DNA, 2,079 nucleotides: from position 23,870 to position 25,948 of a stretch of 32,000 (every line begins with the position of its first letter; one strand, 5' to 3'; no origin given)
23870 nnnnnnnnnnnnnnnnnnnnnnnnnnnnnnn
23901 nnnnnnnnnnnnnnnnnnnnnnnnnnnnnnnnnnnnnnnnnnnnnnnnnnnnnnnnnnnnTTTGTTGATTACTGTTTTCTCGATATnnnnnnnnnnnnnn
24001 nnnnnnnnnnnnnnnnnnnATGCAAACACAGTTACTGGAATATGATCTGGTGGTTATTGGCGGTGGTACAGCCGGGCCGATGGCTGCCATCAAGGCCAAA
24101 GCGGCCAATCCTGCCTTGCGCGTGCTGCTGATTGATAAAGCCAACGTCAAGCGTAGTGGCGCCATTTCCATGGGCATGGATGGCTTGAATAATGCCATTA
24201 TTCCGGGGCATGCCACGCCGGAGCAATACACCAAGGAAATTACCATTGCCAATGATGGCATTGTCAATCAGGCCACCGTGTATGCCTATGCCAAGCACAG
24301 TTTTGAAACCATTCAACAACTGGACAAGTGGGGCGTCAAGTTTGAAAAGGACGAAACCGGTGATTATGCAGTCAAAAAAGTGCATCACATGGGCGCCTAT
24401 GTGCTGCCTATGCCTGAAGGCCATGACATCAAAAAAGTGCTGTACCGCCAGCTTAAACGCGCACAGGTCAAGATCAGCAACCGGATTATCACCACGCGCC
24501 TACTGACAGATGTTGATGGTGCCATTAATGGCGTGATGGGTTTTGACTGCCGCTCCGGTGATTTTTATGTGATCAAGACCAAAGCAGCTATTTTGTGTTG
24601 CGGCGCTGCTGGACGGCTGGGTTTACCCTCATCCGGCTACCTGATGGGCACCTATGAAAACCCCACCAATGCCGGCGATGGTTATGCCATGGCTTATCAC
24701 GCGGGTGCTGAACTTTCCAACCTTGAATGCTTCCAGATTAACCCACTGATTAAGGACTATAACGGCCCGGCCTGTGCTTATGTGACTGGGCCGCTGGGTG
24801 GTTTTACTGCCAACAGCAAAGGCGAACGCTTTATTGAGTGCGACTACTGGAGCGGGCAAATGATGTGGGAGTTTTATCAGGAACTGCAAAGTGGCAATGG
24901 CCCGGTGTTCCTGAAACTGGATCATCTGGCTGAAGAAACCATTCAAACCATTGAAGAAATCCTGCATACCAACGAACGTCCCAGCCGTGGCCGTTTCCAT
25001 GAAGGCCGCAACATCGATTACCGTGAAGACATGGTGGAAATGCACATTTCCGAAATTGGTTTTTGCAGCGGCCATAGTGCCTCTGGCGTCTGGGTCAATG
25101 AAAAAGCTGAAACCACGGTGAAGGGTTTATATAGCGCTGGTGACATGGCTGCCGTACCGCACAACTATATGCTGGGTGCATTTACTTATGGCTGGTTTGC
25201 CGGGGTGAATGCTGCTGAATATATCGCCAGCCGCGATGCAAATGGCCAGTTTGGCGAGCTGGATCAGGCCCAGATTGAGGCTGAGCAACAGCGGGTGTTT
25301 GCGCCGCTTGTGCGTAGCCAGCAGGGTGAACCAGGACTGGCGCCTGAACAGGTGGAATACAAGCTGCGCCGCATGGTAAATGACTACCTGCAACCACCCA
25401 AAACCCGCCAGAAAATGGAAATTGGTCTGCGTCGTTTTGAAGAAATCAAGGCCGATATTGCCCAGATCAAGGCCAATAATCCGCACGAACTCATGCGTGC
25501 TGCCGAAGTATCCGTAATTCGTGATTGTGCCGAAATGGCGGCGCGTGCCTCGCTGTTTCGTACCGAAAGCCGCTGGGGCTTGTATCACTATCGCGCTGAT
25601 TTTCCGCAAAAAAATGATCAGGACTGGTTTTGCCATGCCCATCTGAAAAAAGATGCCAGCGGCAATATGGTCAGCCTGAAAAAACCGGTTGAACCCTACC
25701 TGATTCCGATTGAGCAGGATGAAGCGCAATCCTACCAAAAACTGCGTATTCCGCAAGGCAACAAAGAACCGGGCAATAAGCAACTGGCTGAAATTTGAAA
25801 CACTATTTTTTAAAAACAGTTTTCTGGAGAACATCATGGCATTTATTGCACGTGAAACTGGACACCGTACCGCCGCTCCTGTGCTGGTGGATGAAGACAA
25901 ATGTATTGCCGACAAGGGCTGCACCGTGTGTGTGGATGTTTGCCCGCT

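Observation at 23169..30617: APS-reductase-like flavoprotein/ferredoxin pair embedded in a sulfonate-type ABC importer cluster with HEAT-repeat and DUF971 proteins, and no sat, aprM or qmo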

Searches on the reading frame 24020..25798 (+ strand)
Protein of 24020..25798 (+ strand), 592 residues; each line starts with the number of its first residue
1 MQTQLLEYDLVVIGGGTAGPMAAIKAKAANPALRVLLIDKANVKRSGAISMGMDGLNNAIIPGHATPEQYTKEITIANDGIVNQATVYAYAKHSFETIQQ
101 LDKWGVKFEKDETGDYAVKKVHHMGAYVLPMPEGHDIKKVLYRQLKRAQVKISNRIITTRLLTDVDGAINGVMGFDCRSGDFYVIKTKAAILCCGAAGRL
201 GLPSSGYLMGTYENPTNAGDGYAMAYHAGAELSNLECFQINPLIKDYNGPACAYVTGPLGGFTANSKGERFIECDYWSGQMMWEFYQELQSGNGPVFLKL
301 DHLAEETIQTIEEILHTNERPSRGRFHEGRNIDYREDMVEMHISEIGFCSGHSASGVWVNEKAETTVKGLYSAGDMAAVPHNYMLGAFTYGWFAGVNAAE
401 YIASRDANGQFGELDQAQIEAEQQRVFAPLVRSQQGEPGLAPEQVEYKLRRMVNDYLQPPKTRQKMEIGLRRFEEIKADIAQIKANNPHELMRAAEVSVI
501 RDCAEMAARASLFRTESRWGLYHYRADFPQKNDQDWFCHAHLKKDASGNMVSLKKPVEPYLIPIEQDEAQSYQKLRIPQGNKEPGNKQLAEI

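Call 3: search_protein_families(library=pfam, proteins=[window:24020-25798:+], max_evalue=0.01)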
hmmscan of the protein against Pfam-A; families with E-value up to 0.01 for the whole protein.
window:24020-25798:+ (592 aa): 9 families
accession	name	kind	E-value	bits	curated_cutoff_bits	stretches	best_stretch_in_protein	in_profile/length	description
PF00890.30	FAD_binding_2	-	5e-32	112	20.4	1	9-378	1-400/414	FAD binding domain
PF02910.25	Succ_DH_flav_C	-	1.8e-15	57.4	20.8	1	448-560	3-119/130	Fumarate reductase flavoprotein C-term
PF03486.20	HI0933_like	-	4e-07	30.2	50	1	9-196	2-164/244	HI0933-like protein Rossmann domain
PF07992.20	Pyr_redox_2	-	3.3e-06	27.2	26.1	1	8-43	1-34/291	Pyridine nucleotide-disulphide oxidoreductase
PF01266.30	DAO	-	0.00025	21.1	27.9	1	9-114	1-88/353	FAD dependent oxidoreductase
PF01134.28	GIDA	-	0.0013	18.3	22.1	0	9-40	1-29/391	Glucose inhibited division protein A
PF12831.13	FAD_oxidored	-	0.0015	18.3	27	1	9-42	1-32/416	FAD dependent oxidoreductase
PF01946.23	Thi4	-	0.0021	17.8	26.2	1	4-81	14-87/235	Thi4 family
PF04820.20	Trp_halogenase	-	0.0065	15.8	21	0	10-47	2-41/458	Tryptophan halogenase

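Call 4: search_protein_families(library=ncbifam, proteins=[window:24020-25798:+], max_evalue=0.01)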
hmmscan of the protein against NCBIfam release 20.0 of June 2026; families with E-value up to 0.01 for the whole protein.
window:24020-25798:+ (592 aa): 54 families (the best 25 are shown)
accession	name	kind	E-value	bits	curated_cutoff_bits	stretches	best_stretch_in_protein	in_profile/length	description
NF006131.0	PRK08275.1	equivalog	0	1122.6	587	1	1-579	4-574/577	fumarate reductase/succinate dehydrogenase flavoprotein subunit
NF010374.0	PRK13800.1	equivalog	7.8e-262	871.5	1196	1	4-568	10-568/898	fumarate reductase/succinate dehydrogenase flavoprotein subunit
NF005331.0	PRK06854.1-2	equivalog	4e-88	296.3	557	1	2-547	4-543/563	adenylyl-sulfate reductase subunit alpha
TIGR02061.1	aprA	equivalog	1.2e-58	199.1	641.75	1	9-555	1-609/616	adenylyl-sulfate reductase subunit alpha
NF004724.0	PRK06069.1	subfamily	2.4e-50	171.3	826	1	4-553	2-562/577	succinate dehydrogenase/fumarate reductase flavoprotein subunit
NF004900.0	PRK06263.1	equivalog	1.9e-48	165.4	718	1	3-545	3-537/546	fumarate reductase (CoM/CoB) subunit TfrA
TIGR01812.1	sdhA_frdA_Gneg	subfamily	3.3e-47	161.2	567.3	1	9-549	1-548/568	succinate dehydrogenase or fumarate reductase, flavoprotein subunit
TIGR01176.1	fum_red_Fp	equivalog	1.1e-37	129.9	932.7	2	7-277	3-266/580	fumarate reductase (quinol) flavoprotein subunit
TIGR01816.1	sdhA_forward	equivalog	2.5e-36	125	727.35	1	7-558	2-568/584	succinate dehydrogenase flavoprotein subunit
NF006686.0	PRK09231.1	equivalog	7.3e-35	120.5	854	2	4-277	2-268/598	fumarate reductase (quinol) flavoprotein subunit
NF004613.0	PRK05945.1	equivalog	1.6e-33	116.2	824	2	5-279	1-270/575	succinate dehydrogenase/fumarate reductase flavoprotein subunit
NF005866.0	PRK07803.1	equivalog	3.2e-31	108.2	819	3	326-555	368-595/631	fumarate reductase/succinate dehydrogenase flavoprotein subunit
TIGR00551.1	nadB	equivalog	1.6e-30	106.2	452.75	1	8-529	3-489/489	L-aspartate oxidase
NF005037.0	PRK06452.1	equivalog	4.8e-30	104.7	862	1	6-541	4-539/566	succinate dehydrogenase flavoprotein subunit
NF005867.0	PRK07804.1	equivalog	1.7e-29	102.5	639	2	8-243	19-250/548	L-aspartate oxidase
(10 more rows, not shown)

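Call 7: find_homologous_proteins(query=window:24020-25798:+, max_evalue=1e-20)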
Query window:24020-25798:+ (592 aa): 6390 proteins with E <= 1e-20 among 8000 candidates; the best 120 are listed.
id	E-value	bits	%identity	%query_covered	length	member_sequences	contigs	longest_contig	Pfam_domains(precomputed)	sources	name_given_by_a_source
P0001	0.0e+0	1376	100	100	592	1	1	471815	PF00890.31,PF07992.21,PF03486.21,PF02910.26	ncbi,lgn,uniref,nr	ncbi:fumarate reductase/succinate dehydrogenase flavoprotein subunit [Alkanindiges illinoisensis]|un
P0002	0.0e+0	1365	99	100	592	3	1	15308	PF00890.31,PF07992.21,PF03486.21,PF02910.26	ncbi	-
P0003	0.0e+0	1336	96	100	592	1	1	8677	PF00890.31,PF07992.21,PF03486.21,PF02910.26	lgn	-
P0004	0.0e+0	1330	96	100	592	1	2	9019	PF00890.31,PF07992.21,PF03486.21,PF02910.26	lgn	-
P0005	0.0e+0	1277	94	100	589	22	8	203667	PF00890.31,PF07992.21,PF03486.21,PF02910.26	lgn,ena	-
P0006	0.0e+0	1266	94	97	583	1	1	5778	PF00890.31,PF07992.21,PF03486.21,PF02910.26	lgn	-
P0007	0.0e+0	1264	93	98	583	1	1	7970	PF00890.31,PF07992.21,PF03486.21,PF02910.26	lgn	-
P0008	0.0e+0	1232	91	97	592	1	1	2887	PF00890.31,PF07992.21,PF03486.21,PF02910.26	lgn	-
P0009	0.0e+0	1230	89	100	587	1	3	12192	PF01266.31,PF00890.31,PF07992.21,PF03486.21,PF02910.26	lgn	-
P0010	0.0e+0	1230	90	99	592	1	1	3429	PF01266.31,PF00890.31,PF07992.21,PF03486.21,PF02910.26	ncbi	-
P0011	0.0e+0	1230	91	98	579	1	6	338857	PF00890.31,PF07992.21,PF03486.21,PF02910.26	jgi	jgi:succinate dehydrogenase/fumarate reductase flavoprotein subunit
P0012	0.0e+0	1229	91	98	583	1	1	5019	PF01266.31,PF00890.31,PF07992.21,PF03486.21,PF02910.26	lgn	-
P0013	0.0e+0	1227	90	97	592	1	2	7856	PF00890.31,PF07992.21,PF03486.21,PF02910.26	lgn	-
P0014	0.0e+0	1223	90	97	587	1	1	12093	PF01266.31,PF00890.31,PF07992.21,PF03486.21,PF02910.26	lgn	-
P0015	0.0e+0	1160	86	97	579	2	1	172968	PF00890.31,PF07992.21,PF03486.21,PF02910.26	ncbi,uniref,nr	ncbi:oxidoreductase [Acinetobacter sp. NRRL B-65365]|uniref:fumarate reductase/succinate dehydrogena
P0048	0.0e+0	1115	83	96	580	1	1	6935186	PF01266.31,PF00890.31,PF07992.21,PF03486.21,PF02910.26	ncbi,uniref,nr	ncbi:fumarate reductase/succinate dehydrogenase flavoprotein subunit [Pseudomonas citronellolis]|uni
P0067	0.0e+0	1111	80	98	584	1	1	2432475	PF00890.31,PF07992.21,PF03486.21,PF02910.26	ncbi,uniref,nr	ncbi:fumarate reductase/succinate dehydrogenase flavoprotein subunit [Cellvibrio zantedeschiae]|unir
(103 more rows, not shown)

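Call 8: search_solved_structures(query=window:24020-25798:+, max_evalue=0.00001, show_alignments=1)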
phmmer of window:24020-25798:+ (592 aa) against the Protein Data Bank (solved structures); distinct sequences matched with E-value up to 0.00001: 53.
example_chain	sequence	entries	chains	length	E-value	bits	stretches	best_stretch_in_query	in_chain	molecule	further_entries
8a8o_A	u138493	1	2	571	1.3e-65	225.2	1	6-561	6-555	Alpha-subunit of the PAPS reductase from Methanothermococcus thermolithotrophicus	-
2fja_A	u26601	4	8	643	9.6e-50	172.8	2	2-256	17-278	adenylylsulfate reductase, subunit A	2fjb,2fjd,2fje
1jnr_A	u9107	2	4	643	1.2e-49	172.5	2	2-256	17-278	adenylylsulfate reductase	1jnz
3gyx_A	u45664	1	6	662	4.3e-28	101.3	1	8-271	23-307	Adenylylsulfate Reductase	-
1nek_A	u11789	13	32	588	7e-25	90.7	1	4-564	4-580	Succinate dehydrogenase flavoprotein subunit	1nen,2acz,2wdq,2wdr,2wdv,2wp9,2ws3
5vpn_A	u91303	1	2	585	3.4e-20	75.2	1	4-279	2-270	Fumarate reductase flavoprotein subunit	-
3p4p_A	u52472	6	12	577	4.6e-20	74.8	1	4-279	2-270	Fumarate reductase flavoprotein subunit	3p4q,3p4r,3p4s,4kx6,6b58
1kf6_A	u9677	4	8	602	4.7e-20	74.8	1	4-279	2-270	FUMARATE REDUCTASE FLAVOPROTEIN | Fumarate reductase flavoprotein subunit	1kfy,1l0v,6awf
3cir_A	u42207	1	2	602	4.7e-20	74.7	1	4-279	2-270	Fumarate reductase flavoprotein subunit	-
2b76_A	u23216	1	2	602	7.3e-20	74.1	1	4-279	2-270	Fumarate reductase flavoprotein subunit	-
6lum_A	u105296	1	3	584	3.7e-18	68.5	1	7-554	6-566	Succinate dehydrogenase subunit A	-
7d6v_A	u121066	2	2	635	4.5e-17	64.9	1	7-282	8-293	Succinate dehydrogenase subunit A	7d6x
9lig_A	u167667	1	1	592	5.5e-17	64.6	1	7-273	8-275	Succinate dehydrogenase [ubiquinone] flavoprotein subunit, mitochondrial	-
9kps_A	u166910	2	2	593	5.5e-17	64.6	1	7-273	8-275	Succinate dehydrogenase [ubiquinone] flavoprotein subunit, mitochondrial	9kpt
9kq3_A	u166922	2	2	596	6e-17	64.5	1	7-273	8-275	Succinate dehydrogenase [ubiquinone] flavoprotein subunit, mitochondrial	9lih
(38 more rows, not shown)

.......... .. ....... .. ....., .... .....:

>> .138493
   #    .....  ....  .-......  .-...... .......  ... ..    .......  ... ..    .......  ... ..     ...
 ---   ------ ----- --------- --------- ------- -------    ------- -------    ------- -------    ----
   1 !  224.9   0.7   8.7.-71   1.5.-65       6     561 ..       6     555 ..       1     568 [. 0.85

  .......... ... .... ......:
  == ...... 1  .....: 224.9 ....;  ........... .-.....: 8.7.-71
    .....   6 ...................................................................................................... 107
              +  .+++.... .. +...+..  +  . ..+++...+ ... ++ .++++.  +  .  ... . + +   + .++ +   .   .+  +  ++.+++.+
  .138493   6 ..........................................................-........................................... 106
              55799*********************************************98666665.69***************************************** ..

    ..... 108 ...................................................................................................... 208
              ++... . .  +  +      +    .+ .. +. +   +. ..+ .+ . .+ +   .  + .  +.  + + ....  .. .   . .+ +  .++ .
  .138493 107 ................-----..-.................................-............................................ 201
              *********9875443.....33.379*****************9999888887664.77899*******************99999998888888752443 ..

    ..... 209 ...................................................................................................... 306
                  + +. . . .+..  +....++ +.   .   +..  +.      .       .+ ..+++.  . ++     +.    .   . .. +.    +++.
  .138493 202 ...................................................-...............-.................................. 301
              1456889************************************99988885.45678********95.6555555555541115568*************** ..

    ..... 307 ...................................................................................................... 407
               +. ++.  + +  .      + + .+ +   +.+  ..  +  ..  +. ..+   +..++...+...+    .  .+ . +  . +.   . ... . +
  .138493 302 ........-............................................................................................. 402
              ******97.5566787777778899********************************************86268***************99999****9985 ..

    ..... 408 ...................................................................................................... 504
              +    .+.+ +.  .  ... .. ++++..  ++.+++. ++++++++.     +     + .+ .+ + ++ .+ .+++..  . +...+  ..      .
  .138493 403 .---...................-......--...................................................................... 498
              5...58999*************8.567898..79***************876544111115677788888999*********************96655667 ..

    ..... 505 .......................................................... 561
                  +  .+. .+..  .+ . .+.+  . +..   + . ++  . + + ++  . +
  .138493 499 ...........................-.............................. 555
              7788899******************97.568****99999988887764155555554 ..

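Call 12: find_encoding_contigs(protein=P0048, flank=10000, max_places=2)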
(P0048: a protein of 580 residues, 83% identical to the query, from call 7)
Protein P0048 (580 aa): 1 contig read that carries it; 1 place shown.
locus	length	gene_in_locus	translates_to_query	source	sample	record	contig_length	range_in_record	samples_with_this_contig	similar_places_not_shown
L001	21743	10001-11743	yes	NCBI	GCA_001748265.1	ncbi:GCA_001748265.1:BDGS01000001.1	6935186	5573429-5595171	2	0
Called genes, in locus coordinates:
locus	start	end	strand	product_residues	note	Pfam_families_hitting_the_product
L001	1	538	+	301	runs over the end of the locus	PF12833:HTH_18, PF00165:HTH_AraC (weak)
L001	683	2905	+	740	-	PF07715:Plug, PF00593:TonB_dep_Rec_b-barrel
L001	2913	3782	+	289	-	PF03929:PepSY_TM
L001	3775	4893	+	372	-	PF01497:Peripla_BP_2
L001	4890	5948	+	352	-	PF01032:FecCD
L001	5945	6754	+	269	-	PF00005:ABC_tran, PF02463:SMC_N (faint), PF13304:AAA_21 (weak)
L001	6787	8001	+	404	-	PF07690:MFS_1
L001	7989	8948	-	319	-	PF00561:Abhydrolase_1, PF12146:Hydrolase_4, PF12697:Abhydrolase_6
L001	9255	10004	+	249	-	PF00392:GntR, PF07702:UTRA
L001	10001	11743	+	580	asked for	PF00890:FAD_binding_2, PF01266:DAO (faint), PF03486:HI0933_like, PF07992:Pyr_redox_2 (faint), PF02910:Succ_DH_flav_C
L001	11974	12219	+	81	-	PF14697:Fer4_21 (faint), PF00037:Fer4 (faint), PF12837:Fer4_6 (weak), PF13237:Fer4_10 (weak), PF12838:Fer4_7, PF13187:Fer4_9 (weak)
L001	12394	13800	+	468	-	PF09084:NMT1, PF13379:NMT1_2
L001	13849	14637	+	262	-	PF00528:BPD_transp_1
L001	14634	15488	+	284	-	PF00005:ABC_tran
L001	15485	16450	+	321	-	-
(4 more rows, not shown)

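Call 13: find_encoding_contigs(protein=P0067, flank=10000, max_places=2)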
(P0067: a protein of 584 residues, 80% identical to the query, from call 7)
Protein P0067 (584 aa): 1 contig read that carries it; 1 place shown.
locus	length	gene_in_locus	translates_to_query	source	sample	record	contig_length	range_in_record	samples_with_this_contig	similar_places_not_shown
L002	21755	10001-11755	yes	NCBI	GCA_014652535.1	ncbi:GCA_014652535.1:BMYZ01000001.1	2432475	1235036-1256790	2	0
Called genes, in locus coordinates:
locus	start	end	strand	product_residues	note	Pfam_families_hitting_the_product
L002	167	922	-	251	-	PF03544:TonB_C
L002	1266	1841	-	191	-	-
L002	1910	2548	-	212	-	PF00578:AhpC-TSA, PF08534:Redoxin, PF10417:1-cysPrx_C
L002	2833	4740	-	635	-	PF00266:Aminotran_5, PF00155:Aminotran_1_2, PF01041:DegT_DnrJ_EryC1 (weak), PF01212:Beta_elim_lyase (weak), PF01053:Cys_Met_Meta_PP (weak)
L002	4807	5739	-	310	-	PF19307:SrpI-like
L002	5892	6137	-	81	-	PF12844:HTH_19, PF13560:HTH_31, PF01381:HTH_3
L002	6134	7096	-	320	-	PF25087:GMPPB_C (faint), PF00132:Hexapep (weak)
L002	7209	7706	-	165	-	PF00581:Rhodanese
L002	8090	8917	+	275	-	PF00563:EAL (weak)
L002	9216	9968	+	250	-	PF00392:GntR, PF07702:UTRA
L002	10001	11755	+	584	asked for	PF00890:FAD_binding_2, PF03486:HI0933_like (weak), PF07992:Pyr_redox_2 (faint), PF02910:Succ_DH_flav_C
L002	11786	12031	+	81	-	PF14697:Fer4_21 (faint), PF00037:Fer4 (faint), PF12837:Fer4_6 (weak), PF13237:Fer4_10 (weak), PF12838:Fer4_7, PF13187:Fer4_9 (weak)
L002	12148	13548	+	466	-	PF13379:NMT1_2, PF09084:NMT1 (weak)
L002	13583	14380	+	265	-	PF00528:BPD_transp_1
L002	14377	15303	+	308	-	PF00005:ABC_tran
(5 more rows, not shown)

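Call 19: search_protein_representatives(protein=window:24020-25798:+)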
Query: 592 residues. Proteins with E-value up to 0.001 (for the whole library): 5603; up to 1e-10: 2437; up to 1e-30: 491. The best 150 are listed.
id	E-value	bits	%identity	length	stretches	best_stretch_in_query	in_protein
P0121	2.5e-254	861.6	64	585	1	6-585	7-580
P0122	5.4e-212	721.8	60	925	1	6-566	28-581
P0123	1.9e-164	564.8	62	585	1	4-402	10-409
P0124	3.0e-164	564.1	63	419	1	5-403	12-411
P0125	3.1e-139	481.5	60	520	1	118-534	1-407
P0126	9.2e-135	466.8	43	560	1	7-557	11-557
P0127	8.3e-128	443.8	43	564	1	8-557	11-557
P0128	1.0e-122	427.0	68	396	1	66-345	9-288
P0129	4.2e-121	421.7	40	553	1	4-558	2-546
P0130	1.6e-118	413.2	72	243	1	60-302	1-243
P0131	5.0e-117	408.2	68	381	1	191-495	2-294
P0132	1.2e-114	400.3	76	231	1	1-231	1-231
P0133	3.4e-109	382.3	72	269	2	281-486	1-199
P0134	9.5e-108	377.6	84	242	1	173-365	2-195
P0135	9.9e-108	377.5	39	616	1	4-566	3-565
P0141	1.7e-98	347.0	38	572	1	5-552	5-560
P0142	3.8e-97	342.6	36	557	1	7-547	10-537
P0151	1.9e-82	294.0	33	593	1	4-558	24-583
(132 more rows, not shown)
